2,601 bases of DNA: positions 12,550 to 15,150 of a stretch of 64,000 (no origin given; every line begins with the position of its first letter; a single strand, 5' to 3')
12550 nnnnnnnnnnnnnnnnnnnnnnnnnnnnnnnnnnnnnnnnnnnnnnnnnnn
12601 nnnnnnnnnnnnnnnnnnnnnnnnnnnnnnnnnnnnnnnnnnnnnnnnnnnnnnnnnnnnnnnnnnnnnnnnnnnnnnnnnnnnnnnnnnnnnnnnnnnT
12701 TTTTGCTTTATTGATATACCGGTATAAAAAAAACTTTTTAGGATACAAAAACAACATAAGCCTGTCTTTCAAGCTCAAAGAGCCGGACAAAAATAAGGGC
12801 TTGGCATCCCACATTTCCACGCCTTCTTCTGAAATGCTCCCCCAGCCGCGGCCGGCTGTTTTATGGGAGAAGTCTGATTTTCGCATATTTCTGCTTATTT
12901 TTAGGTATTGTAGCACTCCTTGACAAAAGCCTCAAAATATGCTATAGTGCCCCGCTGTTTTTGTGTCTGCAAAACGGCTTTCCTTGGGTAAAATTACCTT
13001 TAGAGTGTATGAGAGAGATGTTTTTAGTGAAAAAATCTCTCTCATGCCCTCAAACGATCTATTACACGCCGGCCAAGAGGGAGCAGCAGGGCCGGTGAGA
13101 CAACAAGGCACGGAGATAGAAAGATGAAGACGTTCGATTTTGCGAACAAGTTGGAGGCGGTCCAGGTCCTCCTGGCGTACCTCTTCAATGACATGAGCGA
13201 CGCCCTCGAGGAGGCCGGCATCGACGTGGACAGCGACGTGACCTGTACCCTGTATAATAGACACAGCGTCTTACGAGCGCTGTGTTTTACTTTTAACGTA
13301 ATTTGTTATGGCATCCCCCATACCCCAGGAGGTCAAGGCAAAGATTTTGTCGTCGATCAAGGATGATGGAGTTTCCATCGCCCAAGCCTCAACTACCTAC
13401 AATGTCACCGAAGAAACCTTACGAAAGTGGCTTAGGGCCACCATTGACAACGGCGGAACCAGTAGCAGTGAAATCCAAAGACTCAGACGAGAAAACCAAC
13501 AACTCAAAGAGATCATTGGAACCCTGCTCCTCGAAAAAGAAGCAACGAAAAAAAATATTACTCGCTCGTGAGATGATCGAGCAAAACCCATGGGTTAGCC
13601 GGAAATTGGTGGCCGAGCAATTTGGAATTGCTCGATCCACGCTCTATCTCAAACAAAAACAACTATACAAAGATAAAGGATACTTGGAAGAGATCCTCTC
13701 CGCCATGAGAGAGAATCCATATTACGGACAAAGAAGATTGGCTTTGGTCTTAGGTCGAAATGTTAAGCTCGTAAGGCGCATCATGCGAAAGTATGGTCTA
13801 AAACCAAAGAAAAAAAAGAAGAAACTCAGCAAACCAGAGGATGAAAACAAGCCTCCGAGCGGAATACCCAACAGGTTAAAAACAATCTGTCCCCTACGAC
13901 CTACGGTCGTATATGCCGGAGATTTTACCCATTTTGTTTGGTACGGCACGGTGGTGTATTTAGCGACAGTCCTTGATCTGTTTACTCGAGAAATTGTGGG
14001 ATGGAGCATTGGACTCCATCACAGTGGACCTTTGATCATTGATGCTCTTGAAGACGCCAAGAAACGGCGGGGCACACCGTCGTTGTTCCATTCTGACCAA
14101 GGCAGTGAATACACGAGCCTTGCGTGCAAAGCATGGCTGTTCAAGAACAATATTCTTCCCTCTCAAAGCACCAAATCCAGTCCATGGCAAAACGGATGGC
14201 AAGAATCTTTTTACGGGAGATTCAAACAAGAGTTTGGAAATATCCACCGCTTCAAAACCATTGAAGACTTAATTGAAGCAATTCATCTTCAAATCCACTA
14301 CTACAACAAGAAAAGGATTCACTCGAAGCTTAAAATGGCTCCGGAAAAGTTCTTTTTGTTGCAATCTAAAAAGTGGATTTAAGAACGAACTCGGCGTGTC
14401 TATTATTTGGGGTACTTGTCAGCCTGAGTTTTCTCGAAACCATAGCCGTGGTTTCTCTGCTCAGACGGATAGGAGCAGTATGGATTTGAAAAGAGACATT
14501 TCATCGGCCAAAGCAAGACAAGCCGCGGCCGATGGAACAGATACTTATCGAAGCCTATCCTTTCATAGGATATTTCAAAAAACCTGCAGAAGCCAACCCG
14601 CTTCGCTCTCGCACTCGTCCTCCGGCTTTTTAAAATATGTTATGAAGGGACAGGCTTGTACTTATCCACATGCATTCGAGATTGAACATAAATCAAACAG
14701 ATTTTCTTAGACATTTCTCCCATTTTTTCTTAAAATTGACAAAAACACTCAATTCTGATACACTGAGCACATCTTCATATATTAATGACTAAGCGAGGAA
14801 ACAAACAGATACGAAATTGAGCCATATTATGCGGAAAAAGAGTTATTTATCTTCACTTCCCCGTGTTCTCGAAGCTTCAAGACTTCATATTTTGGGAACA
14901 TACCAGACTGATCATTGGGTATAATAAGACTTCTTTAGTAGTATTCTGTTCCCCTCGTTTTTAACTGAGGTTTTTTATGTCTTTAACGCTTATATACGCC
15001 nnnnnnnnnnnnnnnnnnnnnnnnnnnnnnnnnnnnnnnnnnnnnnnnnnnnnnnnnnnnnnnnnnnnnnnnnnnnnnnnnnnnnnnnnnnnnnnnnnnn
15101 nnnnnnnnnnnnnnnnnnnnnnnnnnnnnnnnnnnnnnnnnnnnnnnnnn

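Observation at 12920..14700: IS3-family element inserted into a second short high-GC segment that has its own strong promoter, structured leader and small acidic ORF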

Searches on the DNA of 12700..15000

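Call 7: search_rna_families(source=window, start=12700, end=15000, threshold=evalue, max_evalue=10, show_alignments=3)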
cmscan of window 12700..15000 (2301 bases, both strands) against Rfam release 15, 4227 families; matches with E-value up to 10: 9.
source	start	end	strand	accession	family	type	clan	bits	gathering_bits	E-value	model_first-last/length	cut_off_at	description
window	14289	14382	-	RF03616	MIR1888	Gene; miRNA;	-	24.7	72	0.078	1-101/101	no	MIR1888 microRNA precursor family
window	12999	13069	-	RF02366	Yfr19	Gene; sRNA;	-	21.7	70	3.9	1-82/82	no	Cyanobacterial functional RNA 19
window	12990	13065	+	RF00906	MIR1120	Gene; miRNA;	-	19.7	86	1.4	1-87/87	no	MIR1120/MIR1122 microRNA precursor family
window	13000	13054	+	RF04156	MIR2670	Gene; miRNA;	-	19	117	0.49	1-200/200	no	MIR2670 microRNA precursor family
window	14548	14659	+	RF04157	MIR9486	Gene; miRNA;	-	19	100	1.6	1-119/119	no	MIR9486 microRNA precursor family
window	12998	13055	-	RF00979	mir-553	Gene; miRNA;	-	18.7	82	4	1-62/62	no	mir-553 microRNA precursor family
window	14282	14389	-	RF03940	MIR9563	Gene; miRNA;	-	17.5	90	7.2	1-127/127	no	MIR9563 microRNA precursor family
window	14557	14651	+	RF03781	mir-4524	Gene; miRNA;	-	17.4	68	3.4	1-84/84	no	mir-4524 microRNA precursor family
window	12998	13056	+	RF00979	mir-553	Gene; miRNA;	-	17.4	82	9.1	1-62/62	no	mir-553 microRNA precursor family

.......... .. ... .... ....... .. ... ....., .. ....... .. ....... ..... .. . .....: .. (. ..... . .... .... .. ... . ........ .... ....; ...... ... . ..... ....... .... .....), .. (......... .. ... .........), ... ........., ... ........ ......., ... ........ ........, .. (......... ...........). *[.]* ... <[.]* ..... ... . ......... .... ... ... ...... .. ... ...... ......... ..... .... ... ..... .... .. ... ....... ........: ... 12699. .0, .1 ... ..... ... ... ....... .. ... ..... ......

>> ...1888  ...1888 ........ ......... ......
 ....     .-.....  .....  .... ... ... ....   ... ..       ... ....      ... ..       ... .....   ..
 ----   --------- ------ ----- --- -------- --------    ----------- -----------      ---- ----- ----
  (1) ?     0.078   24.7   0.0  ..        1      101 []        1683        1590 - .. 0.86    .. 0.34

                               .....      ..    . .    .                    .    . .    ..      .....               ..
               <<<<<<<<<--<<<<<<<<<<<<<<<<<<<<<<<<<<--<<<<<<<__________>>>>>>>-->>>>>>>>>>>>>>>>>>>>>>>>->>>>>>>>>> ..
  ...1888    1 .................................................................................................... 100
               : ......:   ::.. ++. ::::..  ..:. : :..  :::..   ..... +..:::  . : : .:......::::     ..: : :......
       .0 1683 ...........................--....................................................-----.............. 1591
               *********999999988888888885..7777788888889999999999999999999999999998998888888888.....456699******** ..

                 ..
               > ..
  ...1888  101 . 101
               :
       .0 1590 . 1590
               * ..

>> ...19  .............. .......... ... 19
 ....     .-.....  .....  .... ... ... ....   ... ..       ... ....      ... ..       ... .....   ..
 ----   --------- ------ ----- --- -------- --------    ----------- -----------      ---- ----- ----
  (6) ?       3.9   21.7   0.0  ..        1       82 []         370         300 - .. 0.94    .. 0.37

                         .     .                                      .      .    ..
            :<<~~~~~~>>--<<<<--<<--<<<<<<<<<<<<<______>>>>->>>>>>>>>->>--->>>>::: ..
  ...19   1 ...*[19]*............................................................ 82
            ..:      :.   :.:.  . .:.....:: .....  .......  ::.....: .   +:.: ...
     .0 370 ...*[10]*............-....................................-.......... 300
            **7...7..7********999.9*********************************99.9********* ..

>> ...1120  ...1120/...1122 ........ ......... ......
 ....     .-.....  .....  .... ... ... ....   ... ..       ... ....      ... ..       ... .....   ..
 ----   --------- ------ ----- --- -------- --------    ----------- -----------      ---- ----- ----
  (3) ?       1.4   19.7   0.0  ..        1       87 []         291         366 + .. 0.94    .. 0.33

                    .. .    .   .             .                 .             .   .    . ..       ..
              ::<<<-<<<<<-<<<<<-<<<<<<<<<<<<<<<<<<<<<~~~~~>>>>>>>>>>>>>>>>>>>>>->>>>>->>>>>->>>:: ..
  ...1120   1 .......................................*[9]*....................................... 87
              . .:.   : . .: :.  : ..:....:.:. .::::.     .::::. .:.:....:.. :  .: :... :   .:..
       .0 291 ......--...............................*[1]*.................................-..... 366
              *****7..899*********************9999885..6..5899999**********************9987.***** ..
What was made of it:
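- No Rfam family matches even at E = 10 (call 7).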

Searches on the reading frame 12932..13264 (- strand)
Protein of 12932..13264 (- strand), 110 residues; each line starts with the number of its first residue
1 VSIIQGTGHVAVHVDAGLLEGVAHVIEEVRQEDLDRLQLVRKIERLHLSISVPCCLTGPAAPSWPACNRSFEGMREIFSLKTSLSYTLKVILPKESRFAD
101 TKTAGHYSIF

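Call 47: find_encoding_contigs(protein=window:12932-13264:-, flank=6000, max_places=10)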
Protein window:12932-13264:- (110 aa): 7 contigs read that carry it; 5 places shown.
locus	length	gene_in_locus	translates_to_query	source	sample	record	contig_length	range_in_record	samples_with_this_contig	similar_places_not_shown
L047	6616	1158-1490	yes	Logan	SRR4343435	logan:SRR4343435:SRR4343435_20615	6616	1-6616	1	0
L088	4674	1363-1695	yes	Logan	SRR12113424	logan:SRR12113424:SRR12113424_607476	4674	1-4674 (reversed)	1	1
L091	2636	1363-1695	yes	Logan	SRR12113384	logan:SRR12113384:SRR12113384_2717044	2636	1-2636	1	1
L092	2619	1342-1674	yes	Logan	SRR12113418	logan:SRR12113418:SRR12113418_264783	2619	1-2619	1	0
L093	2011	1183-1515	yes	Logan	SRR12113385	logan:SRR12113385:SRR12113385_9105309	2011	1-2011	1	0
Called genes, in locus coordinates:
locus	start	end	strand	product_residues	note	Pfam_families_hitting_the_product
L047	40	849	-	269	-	PF00665:rve, PF13683:rve_3, PF13333:rve_2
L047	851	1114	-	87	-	PF01527:HTH_Tnp_1 (weak)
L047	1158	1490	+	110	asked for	-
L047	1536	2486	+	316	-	PF01209:Ubie_methyltran, PF13489:Methyltransf_23, PF05175:MTS (weak), PF08241:Methyltransf_11, PF08242:Methyltransf_12, PF13649:Methyltransf_25, PF13847:Methyltransf_31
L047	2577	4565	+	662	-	PF03030:H_PPase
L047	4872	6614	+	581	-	?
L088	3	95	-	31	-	?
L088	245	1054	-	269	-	PF00665:rve, PF13683:rve_3, PF13333:rve_2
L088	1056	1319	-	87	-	PF01527:HTH_Tnp_1 (weak)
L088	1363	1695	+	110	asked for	-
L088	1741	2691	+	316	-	PF01209:Ubie_methyltran, PF13489:Methyltransf_23, PF05175:MTS (weak), PF08241:Methyltransf_11, PF08242:Methyltransf_12, PF13649:Methyltransf_25, PF13847:Methyltransf_31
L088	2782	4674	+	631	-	?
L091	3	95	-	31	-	?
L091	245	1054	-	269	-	PF00665:rve, PF13683:rve_3, PF13333:rve_2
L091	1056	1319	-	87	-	PF01527:HTH_Tnp_1 (weak)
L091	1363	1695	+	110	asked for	-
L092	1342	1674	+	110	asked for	-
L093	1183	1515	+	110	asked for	-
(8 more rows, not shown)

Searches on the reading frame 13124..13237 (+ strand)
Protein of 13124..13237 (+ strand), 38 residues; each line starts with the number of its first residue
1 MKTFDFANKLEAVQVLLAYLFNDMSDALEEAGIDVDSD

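Call 59: search_protein_families(library=ncbifam, proteins=[window:13124-13237:+], max_evalue=0.01)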
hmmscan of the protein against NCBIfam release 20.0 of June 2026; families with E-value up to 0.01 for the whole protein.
window:13124-13237:+ (38 aa): 0 families

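Call 61: search_protein_representatives(protein=window:13124-13237:+)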
Query: 38 residues. Proteins with E-value up to 0.001 (for the whole library): 2; up to 1e-10: 1; up to 1e-30: 0. The best 2 are listed.
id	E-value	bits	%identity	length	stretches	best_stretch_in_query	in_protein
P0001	1.5e-15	69.8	100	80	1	1-38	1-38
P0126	2.6e-09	51.1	78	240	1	3-38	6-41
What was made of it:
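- On P0126-like acidic zinc-ribbon protein (provisional, two sequences): 78% identity over 36 aa, E = 2.6e-9 against 1.84 billion representatives (call 61).
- The exhaustive search finds one homologue, P0126 (call 61).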

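Call 64: find_encoding_contigs(protein=P0126, flank=8000, max_places=6)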
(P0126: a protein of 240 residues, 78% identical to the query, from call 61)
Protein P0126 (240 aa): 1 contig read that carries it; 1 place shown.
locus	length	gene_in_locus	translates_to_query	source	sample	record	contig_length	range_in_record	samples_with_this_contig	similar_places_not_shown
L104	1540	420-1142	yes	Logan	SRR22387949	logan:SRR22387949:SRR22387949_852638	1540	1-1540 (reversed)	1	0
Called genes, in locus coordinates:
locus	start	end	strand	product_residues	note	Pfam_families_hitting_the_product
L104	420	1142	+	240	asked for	-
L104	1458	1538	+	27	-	?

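Call 66: search_protein_families(library=pfam, proteins=[P0126], max_evalue=1)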
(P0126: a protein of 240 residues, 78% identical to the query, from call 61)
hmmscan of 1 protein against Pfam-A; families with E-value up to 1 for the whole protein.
P0126 (240 aa): 5 families
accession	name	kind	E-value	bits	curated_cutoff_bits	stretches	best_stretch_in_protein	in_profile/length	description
PF12773.13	DZR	-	0.0004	20.9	27.3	1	202-226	21-45/45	Double zinc ribbon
PF17032.10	Zn_ribbon_15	-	0.0014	19.9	28.9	1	206-226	53-73/73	zinc-ribbon family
PF13240.11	Zn_Ribbon_1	-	0.018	15.2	25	1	211-227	5-21/23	zinc-ribbon domain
PF07216.17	LcrG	-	0.2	12.1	24.1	1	25-75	3-53/91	LcrG protein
PF13248.11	Zn_ribbon_3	-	1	9.4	27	0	207-226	4-23/26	zinc-ribbon domain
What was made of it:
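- Closest known: Zinc-ribbon domain proteins. Same: The weak hits have E = 4e-4 and 1.4e-3 (call 66).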

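Call 67: find_homologous_proteins(query=P0126, max_evalue=0.01)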
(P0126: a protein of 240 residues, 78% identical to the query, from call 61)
Query P0126 (240 aa): 1 proteins with E <= 0.01 among 3976 candidates.
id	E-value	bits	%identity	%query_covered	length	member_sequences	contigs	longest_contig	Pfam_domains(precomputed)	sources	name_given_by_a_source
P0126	3.1e-153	527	100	100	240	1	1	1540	-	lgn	-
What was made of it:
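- Tried and rejected: P0126 against the same database returned only itself (call 67).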

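Call 90: search_solved_structures(query=P0126, max_evalue=1)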
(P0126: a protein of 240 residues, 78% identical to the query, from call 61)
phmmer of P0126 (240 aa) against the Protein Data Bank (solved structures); distinct sequences matched with E-value up to 1: 2.
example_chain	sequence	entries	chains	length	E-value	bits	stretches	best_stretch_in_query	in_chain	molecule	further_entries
3b5n_B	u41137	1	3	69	0.43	13.7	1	12-62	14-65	Protein SSO1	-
6yuf_C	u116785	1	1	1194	0.97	12.6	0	11-85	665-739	Structural maintenance of chromosomes protein 3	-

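Call 91: search_protein_families(library=phrogs, proteins=[P0126, window:13124-13237:+], max_evalue=0.1)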
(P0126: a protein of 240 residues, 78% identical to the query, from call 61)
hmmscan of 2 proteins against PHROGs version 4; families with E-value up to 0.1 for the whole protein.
P0126 (240 aa): 1 family
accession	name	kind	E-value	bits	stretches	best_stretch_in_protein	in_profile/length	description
phrog_14275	-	unknown function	0.07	13.8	1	207-234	5-32/178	-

window:13124-13237:+ (38 aa): 0 families

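Call 92: search_protein_families(library=padloc, proteins=[P0126], max_evalue=0.1)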
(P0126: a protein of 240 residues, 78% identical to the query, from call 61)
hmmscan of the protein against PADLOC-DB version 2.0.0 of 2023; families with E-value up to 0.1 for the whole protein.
P0126 (240 aa): 0 families
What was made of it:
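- On DNA-mimic anti-restriction proteins: No PHROGs, PADLOC or PDB-sequence match (calls 90-92).
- Closest known: Acidic DNA-mimic proteins. Different: No sequence match was found in PHROGs or PADLOC, or to PDB sequences (calls 90-92).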

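Call 96: predict_structure(protein=P0126)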
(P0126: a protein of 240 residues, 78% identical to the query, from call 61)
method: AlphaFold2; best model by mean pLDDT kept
length: 240 residues; sequences in the alignment: 1
mean_pLDDT: 59.0   pTM: 0.24
mean pLDDT of the five models: 59.0, 58.8, 58.7, 57.6, 53.1
residues with pLDDT >= 90: 0; 70-90: 64; 50-70: 106; < 50: 70
segments of 3 or more residues with pLDDT < 50: 1-4, 103-107, 112-114, 119-127, 137-139, 141-143, 160-173, 177-180, 231-237
pLDDT, mean of each block of 10 residues (from residue 1): 49 72 78 74 71 72 69 61 51 56 49 50 48 50 52 54 44 45 49 49 69 81 76 48
secondary structure, 60 per line:
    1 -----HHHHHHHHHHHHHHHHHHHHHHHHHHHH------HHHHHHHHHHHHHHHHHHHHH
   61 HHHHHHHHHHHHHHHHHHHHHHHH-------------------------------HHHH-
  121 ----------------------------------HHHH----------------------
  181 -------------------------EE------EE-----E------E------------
elements in order: H6-33 H40-84 H116-119 H155-158
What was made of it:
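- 13124..13238 (+): The first 38 codons (plus 1 nt) of a truncated gene. The fragment is homologous to aa 6-41 of P0126 and covers roughly the first N-terminal helix. The AF2 model puts helix 1 at aa 6-33 (call 96).
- On DNA-mimic anti-restriction proteins: A fold comparison was not attempted because the model is poor (mean pLDDT 59, call 96).
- Closest known: Zinc-ribbon domain proteins. Same: This region has the highest pLDDT in the AF2 model (call 96).
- Closest known: Acidic DNA-mimic proteins. Different: The acidic region is predicted to be disordered rather than a rigid DNA-like surface (call 96).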

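Call 100: find_related_loci(query=P0126, collection=viral_contigs, flank=3000)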
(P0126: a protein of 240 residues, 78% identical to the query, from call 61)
Query P0126 (240 aa) in viral_contigs; peptide patterns used: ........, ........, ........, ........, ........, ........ (x = any residue, [..] = any of these).
11 stretches matched a pattern, but none encodes a relative of the query by tblastn (E <= 1e-3).

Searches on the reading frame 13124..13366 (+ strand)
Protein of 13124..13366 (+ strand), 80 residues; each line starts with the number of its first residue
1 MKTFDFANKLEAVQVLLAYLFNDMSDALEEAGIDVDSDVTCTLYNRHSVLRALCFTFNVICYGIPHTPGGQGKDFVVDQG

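Call 18: find_encoding_contigs(protein=window:13124-13366:+, flank=4000, max_places=10)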
Protein window:13124-13366:+ (80 aa): 2 contigs read that carry it; 2 places shown.
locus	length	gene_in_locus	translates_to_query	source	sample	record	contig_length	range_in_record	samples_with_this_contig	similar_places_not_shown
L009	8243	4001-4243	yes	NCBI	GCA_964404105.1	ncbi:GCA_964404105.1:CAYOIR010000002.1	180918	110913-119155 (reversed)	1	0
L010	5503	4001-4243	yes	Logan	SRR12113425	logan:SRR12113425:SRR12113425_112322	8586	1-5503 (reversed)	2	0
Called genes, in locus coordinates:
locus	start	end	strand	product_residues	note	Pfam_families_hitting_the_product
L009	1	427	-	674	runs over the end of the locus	PF04760:IF2_N, PF00009:GTP_EFTU, PF01926:MMR_HSR1, PF14578:GTP_EFTU_D4 (faint), PF22042:EF-G_D2, PF11987:IF-2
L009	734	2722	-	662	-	PF03030:H_PPase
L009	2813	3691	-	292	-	PF13489:Methyltransf_23, PF01209:Ubie_methyltran, PF05175:MTS (weak), PF08241:Methyltransf_11, PF08242:Methyltransf_12, PF13649:Methyltransf_25, PF13847:Methyltransf_31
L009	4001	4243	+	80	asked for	-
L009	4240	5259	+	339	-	PF00665:rve, PF13683:rve_3, PF13333:rve_2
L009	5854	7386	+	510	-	PF12072:RNase_Y_N, PF00013:KH_1, PF22891:KH_PNO1_2nd (weak), PF01966:HD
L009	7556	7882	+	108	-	PF00216:Bac_DNA_binding, PF18175:HU-CCDC81_bac_2 (weak), PF18291:HU-HIG (weak)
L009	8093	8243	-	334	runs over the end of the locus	PF01544:CorA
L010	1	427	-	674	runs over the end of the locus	PF04760:IF2_N, PF00009:GTP_EFTU, PF01926:MMR_HSR1, PF14578:GTP_EFTU_D4 (faint), PF22042:EF-G_D2, PF11987:IF-2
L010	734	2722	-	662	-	PF03030:H_PPase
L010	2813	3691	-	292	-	PF13489:Methyltransf_23, PF01209:Ubie_methyltran, PF05175:MTS (weak), PF08241:Methyltransf_11, PF08242:Methyltransf_12, PF13649:Methyltransf_25, PF13847:Methyltransf_31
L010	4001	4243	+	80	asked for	-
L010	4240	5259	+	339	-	PF00665:rve, PF13683:rve_3, PF13333:rve_2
